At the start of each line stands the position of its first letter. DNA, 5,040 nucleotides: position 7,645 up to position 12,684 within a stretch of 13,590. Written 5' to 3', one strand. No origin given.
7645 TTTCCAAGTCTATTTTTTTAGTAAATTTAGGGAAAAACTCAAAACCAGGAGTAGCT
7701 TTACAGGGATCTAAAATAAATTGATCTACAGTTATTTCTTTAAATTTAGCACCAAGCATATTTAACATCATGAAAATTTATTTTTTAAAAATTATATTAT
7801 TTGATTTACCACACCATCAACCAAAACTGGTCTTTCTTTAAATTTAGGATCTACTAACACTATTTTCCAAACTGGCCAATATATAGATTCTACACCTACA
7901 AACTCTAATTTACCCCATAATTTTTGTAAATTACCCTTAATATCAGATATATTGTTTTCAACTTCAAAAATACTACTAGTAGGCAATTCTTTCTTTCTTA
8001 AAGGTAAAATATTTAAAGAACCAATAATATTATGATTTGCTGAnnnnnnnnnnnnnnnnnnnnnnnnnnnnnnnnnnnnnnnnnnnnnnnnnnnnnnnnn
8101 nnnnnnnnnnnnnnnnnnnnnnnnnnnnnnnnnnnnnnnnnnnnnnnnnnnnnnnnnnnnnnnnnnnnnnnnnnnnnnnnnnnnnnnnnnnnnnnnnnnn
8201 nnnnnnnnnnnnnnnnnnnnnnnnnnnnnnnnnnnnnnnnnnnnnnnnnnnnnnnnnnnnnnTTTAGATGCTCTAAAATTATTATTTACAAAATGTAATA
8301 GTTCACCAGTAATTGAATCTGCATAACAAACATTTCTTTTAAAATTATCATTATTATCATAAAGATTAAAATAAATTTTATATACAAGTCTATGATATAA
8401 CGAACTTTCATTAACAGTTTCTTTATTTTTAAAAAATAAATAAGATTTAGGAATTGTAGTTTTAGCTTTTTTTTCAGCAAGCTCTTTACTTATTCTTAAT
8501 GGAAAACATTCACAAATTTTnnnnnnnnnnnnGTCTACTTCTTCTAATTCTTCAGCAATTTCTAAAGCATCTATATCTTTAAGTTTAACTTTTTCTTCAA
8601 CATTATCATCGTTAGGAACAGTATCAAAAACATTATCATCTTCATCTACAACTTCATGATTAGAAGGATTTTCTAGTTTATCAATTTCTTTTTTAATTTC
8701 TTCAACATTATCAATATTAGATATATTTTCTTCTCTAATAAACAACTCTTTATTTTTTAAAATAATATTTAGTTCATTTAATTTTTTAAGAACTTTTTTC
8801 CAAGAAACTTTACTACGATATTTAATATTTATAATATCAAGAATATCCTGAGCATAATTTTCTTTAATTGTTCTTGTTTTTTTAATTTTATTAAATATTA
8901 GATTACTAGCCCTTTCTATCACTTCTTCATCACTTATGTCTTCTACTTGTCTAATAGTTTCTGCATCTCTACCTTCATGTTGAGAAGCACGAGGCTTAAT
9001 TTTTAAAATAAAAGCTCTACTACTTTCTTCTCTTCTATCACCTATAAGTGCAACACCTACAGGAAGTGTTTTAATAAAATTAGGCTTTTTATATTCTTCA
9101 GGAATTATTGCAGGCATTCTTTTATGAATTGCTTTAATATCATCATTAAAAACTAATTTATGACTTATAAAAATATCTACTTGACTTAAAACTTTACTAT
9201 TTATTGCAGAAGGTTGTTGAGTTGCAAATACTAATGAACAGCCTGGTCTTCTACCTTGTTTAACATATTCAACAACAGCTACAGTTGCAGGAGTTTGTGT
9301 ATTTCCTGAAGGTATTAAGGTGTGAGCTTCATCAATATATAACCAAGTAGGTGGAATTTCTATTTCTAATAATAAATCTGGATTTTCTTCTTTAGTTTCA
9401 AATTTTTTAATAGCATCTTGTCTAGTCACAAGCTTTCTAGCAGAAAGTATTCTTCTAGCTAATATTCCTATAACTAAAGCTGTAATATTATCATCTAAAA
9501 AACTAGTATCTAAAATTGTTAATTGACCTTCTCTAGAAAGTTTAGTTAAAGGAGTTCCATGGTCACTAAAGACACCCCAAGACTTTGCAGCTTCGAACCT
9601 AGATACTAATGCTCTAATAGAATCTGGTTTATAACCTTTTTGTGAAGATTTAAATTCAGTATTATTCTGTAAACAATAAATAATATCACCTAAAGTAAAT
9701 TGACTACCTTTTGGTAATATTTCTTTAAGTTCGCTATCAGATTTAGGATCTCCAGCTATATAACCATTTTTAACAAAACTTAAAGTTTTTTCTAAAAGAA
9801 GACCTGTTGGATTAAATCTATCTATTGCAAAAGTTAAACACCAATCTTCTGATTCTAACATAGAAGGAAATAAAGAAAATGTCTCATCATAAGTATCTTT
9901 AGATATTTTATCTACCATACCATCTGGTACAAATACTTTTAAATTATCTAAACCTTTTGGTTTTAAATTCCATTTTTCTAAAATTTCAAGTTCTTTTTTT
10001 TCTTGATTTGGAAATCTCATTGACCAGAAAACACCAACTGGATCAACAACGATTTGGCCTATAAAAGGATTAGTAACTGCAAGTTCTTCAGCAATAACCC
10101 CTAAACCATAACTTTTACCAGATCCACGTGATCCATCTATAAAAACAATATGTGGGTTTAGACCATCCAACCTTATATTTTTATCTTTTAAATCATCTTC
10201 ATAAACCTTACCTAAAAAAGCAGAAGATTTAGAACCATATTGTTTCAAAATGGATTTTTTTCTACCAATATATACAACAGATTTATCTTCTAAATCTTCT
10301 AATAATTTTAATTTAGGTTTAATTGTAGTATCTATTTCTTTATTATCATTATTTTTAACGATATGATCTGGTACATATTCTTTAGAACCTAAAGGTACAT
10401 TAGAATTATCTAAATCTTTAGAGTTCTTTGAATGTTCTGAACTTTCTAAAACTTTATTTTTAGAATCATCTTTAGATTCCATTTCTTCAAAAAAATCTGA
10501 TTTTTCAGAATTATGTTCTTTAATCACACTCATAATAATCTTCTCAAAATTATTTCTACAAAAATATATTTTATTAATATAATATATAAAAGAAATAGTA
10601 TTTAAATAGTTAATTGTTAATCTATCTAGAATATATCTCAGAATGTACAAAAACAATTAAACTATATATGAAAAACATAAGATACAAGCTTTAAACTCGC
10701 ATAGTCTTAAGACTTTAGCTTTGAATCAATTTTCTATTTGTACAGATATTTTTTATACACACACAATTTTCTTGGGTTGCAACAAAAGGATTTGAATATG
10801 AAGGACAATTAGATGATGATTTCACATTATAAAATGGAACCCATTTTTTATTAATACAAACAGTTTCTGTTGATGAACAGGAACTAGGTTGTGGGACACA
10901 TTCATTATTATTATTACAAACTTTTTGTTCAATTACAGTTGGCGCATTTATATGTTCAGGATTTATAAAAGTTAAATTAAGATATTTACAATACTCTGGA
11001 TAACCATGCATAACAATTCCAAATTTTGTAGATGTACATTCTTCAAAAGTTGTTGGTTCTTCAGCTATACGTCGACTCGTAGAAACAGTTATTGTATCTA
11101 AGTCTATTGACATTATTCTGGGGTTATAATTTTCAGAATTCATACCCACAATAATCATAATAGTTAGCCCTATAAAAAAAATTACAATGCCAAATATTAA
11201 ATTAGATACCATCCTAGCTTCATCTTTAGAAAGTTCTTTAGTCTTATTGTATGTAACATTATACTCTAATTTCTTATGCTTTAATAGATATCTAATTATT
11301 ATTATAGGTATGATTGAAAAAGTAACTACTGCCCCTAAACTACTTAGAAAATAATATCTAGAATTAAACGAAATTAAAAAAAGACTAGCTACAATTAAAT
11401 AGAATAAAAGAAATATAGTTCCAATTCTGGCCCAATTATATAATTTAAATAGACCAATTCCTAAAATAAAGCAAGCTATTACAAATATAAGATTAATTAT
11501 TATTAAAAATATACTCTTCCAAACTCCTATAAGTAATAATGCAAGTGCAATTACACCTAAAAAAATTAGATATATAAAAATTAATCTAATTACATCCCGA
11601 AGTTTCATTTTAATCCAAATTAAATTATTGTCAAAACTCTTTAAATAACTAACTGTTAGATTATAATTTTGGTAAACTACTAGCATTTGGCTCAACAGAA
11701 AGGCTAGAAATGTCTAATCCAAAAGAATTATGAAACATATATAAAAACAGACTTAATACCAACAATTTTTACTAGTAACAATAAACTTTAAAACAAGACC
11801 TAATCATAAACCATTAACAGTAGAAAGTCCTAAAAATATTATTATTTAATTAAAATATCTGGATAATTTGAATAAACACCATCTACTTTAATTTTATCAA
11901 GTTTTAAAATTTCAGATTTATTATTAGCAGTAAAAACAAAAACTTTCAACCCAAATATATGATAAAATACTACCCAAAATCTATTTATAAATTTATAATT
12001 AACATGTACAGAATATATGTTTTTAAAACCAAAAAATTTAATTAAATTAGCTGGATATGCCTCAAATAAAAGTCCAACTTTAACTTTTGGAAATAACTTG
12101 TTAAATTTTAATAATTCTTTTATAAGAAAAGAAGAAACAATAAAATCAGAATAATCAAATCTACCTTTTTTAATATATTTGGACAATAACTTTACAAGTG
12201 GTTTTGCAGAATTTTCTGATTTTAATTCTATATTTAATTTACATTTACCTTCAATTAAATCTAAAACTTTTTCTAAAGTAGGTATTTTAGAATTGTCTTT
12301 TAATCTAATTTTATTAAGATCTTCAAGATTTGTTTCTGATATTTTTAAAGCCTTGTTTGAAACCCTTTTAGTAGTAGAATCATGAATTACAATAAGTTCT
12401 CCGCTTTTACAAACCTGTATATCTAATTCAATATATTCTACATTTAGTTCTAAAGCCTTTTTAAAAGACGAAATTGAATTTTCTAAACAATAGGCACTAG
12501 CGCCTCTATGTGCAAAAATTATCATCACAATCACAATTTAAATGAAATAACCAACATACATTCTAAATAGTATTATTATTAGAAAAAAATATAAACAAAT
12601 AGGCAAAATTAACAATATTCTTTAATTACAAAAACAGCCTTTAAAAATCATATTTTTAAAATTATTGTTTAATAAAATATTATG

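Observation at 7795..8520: C-terminal module of the ATPase: an internal repeat bracketing a winged-helix-like segment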

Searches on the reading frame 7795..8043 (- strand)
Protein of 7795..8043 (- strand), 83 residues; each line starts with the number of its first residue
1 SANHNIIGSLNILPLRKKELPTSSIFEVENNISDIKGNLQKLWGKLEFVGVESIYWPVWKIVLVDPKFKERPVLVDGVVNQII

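Call 50: search_solved_structures(query=A3, max_evalue=10, show_alignments=3)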
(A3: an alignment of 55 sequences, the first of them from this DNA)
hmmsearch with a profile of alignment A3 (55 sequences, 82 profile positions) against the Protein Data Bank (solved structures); distinct sequences matched with E-value up to 10: 10.
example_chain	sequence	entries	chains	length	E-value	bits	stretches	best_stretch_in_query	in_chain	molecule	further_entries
9vy3_A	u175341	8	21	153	0.04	17.1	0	57-81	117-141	Propeptide, PepSY amd peptidase M4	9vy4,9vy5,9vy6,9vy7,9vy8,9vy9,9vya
4iit_B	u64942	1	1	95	0.53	13.6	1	50-66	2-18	Phenylacetate-CoA oxygenase subunit PaaB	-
6hgn_A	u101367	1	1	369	0.59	13.4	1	25-59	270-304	Alpha-1-antichymotrypsin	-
5om8_A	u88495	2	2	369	0.6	13.4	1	25-59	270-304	Alpha-1-antichymotrypsin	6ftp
5om7_A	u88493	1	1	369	0.6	13.4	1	25-59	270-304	Alpha-1-antichymotrypsin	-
5om5_A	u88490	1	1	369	0.72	13.1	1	25-59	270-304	Alpha-1-antichymotrypsin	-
5om3_A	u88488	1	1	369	0.74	13.1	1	25-59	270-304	Alpha-1-antichymotrypsin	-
5om6_A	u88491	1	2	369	0.74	13.1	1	25-59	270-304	Alpha-1-antichymotrypsin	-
3jaj_SB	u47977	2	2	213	0.97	12.7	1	13-58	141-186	Ribosomal protein eS1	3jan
5om2_A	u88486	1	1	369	1.3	12.3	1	25-59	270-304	Alpha-1-antichymotrypsin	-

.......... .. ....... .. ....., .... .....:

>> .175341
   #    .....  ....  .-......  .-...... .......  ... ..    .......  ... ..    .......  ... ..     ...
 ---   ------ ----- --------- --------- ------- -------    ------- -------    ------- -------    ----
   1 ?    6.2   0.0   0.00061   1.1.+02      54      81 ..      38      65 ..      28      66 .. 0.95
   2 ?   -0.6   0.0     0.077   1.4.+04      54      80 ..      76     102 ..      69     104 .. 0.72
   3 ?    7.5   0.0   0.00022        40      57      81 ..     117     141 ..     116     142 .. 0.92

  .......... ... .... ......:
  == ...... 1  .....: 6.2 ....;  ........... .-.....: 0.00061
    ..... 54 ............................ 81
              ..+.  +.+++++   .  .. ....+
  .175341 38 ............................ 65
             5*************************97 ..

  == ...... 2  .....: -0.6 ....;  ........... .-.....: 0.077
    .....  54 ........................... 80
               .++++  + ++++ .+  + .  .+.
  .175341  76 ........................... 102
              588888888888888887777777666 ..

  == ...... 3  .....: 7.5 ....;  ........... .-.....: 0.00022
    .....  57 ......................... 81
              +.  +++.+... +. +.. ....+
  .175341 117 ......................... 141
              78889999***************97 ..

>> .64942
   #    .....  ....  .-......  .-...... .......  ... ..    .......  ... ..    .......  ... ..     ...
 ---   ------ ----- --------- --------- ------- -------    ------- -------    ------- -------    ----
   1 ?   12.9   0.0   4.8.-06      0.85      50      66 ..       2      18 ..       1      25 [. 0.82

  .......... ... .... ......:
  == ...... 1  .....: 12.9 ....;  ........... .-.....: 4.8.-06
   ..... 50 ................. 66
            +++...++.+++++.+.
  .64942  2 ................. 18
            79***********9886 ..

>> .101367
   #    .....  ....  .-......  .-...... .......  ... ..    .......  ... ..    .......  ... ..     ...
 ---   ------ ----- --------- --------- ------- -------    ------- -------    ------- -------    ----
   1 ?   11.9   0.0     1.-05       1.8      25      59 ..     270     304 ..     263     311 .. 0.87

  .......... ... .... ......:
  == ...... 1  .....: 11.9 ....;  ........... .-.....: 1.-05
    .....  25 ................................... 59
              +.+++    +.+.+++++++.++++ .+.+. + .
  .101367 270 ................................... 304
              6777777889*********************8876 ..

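Call 59: predict_structure(alignment_id=A3)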
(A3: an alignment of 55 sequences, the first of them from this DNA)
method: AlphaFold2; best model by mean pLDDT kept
length: 83 residues; sequences in the alignment: 55
mean_pLDDT: 78.5   pTM: 0.52
mean pLDDT of the five models: 78.5, 75.5, 75.5, 75.3, 75.0
residues with pLDDT >= 90: 10; 70-90: 54; 50-70: 18; < 50: 1
segments of 3 or more residues with pLDDT < 50: none
pLDDT, mean of each block of 10 residues (from residue 1): 68 68 58 87 89 81 89 86 87
secondary structure, 60 per line:
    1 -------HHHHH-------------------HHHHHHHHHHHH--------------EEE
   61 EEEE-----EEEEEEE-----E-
elements in order: H8-12 H32-43 E58-64 E70-76

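Call 61: fold_search(model_id=the predicted structure, library=pdb)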
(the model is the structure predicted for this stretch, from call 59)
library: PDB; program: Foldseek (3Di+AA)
matches with E <= 10: 114; with E <= 0.001: 0
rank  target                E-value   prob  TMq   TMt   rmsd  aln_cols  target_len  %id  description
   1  2iu7_A                7.5e-01  0.23  0.25  0.16   4.9        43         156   19  Site directed mutagenesis of key residues involved in the catalytic mechanism of Cyanase (released 2006-06-06)
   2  2ivq_A                8.0e-01  0.20  0.25  0.17   6.8        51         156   16  SITE DIRECTED MUTAGENESIS OF KEY RESIDUES INVOLVED IN THE CATALYTIC MECHANISM OF CYANASE (released 2008-10-28)
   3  4y42_A                9.1e-01  0.21  0.26  0.16   4.8        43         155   21  Cyanase (CynS) from Serratia proteamaculans (released 2015-04-08)
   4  1dw9_A                9.1e-01  0.21  0.26  0.16   4.9        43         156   19  Structure of cyanase reveals that a novel dimeric and decameric arrangement of subunits is required for formation of t (released 2000-05-16)
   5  2ivg_A                9.7e-01  0.21  0.25  0.16   4.9        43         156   19  SITE DIRECTED MUTAGENESIS OF KEY RESIDUES INVOLVED IN THE CATALYTIC MECHANISM OF CYANASE (released 2008-10-28)
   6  2iv1_A                9.7e-01  0.20  0.26  0.16   4.9        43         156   19  SITE DIRECTED MUTAGENESIS OF KEY RESIDUES INVOLVED IN THE CATALYTIC MECHANISM OF CYANASE (released 2008-10-28)
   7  6tv0_A                1.2e+00  0.18  0.26  0.16   4.8        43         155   21  Serratia spp. cyanase hydratase (released 2021-01-27)
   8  8c7e_A                1.2e+00  0.15  0.24  0.17   6.8        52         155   19  Serendipitous cyanase structure from Serratia-like contamination (released 2023-02-22)
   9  2iuo_A                1.3e+00  0.18  0.26  0.16   4.8        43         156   19  Site Directed Mutagenesis of Key Residues Involved in the Catalytic Mechanism of Cyanase (released 2006-06-08)
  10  5jtv_A                1.7e+00  0.12  0.21  0.04   9.7        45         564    9  USP7CD-UBL45 in complex with Ubiquitin (released 2016-10-12)
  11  2ivb_A                2.0e+00  0.13  0.26  0.17   4.5        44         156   20  SITE DIRECTED MUTAGENESIS OF KEY RESIDUES INVOLVED IN THE CATALYTIC MECHANISM OF CYANASE (released 2008-10-28)
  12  7o74_A                2.1e+00  0.11  0.26  0.17   6.6        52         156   17  Structure of cyanase from Pseudomonas lactis (released 2021-04-21)
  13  5jtv_G                2.3e+00  0.10  0.21  0.04   9.9        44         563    9  USP7CD-UBL45 in complex with Ubiquitin (released 2016-10-12)
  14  1nqz                  2.4e+00  0.23  0.25  0.13   3.0        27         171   18  The structure of a CoA pyrophosphatase from D. Radiodurans complexed with a magnesium ion (released 2003-05-13)
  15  6xgt_A                2.6e+00  0.12  0.25  0.17   6.5        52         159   13  Crystal structure of cyanase from the thermophilic fungus Thermomyces lanuginosus (released 2021-01-27)
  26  2gu3                  4.6e+00  0.21  0.28  0.19   7.7        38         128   13  YpmB protein from Bacillus subtilis (released 2006-05-30)
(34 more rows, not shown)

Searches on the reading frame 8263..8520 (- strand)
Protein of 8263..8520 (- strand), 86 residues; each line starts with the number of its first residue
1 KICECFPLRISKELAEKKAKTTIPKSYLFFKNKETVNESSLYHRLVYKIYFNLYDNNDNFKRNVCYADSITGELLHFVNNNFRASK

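Call 44: search_protein_families(library=pfam, proteins=[window:8263-8520:-], max_evalue=1)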
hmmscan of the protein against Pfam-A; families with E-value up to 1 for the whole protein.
seq(86 aa): 0 families

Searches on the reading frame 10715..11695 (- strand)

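Call 5: search_protein_families(library=pfam, proteins=[window:10715-11695:-], max_evalue=1)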
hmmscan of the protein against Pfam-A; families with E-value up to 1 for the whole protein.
window:10715-11695:- (326 aa): 1 family
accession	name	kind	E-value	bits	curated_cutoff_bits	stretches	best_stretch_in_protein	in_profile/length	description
PF02936.19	COX4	-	0.098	13.1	26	1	141-201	48-107/138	Cytochrome c oxidase subunit IV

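Call 52: search_protein_families(library=padloc, proteins=[window:10715-11695:-], max_evalue=0.01)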
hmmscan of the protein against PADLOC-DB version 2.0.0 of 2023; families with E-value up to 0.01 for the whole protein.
window:10715-11695:- (326 aa): 0 families

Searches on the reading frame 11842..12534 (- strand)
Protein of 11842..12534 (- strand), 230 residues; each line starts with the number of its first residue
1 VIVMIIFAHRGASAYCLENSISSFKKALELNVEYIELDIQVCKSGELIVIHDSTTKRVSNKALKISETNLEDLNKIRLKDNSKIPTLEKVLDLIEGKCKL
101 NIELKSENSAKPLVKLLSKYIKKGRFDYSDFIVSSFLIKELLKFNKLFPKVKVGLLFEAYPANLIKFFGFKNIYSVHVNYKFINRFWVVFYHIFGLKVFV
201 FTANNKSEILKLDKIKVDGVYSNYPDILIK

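Call 89: search_protein_families(library=pfam, proteins=[window:11842-12534:-], max_evalue=0.001)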
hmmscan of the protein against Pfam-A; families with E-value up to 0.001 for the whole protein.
window:11842-12534:- (230 aa): 1 family
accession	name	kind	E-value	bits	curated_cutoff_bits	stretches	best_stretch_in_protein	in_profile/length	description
PF03009.23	GDPD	-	7.1e-37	128.2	23.6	1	9-226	1-243/244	Glycerophosphoryl diester phosphodiesterase family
